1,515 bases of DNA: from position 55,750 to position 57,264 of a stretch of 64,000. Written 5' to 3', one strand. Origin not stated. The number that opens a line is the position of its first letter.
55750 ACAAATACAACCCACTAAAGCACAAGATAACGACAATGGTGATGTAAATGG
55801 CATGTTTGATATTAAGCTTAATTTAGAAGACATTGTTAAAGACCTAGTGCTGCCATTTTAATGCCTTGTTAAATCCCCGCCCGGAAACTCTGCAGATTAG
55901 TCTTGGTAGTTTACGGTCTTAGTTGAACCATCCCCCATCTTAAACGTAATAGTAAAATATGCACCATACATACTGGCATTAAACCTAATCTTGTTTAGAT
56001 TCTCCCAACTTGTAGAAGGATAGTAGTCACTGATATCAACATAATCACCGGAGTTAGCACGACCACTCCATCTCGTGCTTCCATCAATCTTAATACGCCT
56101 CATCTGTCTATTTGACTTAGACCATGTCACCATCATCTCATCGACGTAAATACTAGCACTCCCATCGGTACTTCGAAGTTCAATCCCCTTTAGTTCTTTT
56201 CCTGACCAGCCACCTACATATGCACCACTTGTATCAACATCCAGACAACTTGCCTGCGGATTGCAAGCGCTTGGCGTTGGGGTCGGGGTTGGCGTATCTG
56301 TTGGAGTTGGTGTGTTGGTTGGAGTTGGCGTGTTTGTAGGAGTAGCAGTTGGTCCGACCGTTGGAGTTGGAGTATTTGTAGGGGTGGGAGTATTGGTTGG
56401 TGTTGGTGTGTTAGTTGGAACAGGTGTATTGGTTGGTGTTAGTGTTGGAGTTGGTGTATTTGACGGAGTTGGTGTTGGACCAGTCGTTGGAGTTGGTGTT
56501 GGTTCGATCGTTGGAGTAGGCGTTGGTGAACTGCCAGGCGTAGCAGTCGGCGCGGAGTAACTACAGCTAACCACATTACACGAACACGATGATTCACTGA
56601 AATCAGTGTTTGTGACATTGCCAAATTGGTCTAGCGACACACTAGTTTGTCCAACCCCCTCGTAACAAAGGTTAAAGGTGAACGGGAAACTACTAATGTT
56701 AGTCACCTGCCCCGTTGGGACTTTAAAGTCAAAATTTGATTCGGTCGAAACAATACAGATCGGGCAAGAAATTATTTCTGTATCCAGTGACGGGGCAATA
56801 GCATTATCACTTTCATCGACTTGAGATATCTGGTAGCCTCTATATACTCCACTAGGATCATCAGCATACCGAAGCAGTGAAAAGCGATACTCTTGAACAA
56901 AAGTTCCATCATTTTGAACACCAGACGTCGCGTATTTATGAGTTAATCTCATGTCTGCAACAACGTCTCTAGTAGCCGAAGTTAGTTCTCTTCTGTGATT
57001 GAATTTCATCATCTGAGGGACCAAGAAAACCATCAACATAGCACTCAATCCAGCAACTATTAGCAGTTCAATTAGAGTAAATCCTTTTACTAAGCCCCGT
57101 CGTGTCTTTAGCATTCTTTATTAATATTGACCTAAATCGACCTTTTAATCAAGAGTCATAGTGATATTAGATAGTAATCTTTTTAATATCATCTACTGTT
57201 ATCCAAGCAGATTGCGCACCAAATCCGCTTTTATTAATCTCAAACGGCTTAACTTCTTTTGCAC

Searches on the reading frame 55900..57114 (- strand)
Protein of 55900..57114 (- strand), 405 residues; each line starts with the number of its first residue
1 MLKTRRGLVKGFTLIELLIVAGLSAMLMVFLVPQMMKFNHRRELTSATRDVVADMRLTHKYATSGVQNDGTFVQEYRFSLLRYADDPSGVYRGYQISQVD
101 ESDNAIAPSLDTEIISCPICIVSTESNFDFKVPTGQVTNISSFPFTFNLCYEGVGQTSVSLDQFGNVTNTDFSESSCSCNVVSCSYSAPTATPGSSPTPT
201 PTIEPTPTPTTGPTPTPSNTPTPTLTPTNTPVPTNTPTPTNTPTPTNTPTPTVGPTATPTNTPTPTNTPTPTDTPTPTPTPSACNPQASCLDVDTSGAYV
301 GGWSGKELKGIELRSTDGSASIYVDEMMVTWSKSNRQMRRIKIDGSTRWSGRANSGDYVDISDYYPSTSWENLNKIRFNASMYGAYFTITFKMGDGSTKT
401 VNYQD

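Call 61: search_protein_families(library=pfam, proteins=[window:55900-57114:-], max_evalue=1)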
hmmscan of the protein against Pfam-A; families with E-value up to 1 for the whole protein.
window:55900-57114:- (405 aa): 1 family
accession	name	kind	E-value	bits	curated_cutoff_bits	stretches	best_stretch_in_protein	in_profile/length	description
PF07963.17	N_methyl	-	0.0017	18.3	21.2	1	10-31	5-26/27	Prokaryotic N-terminal methylation motif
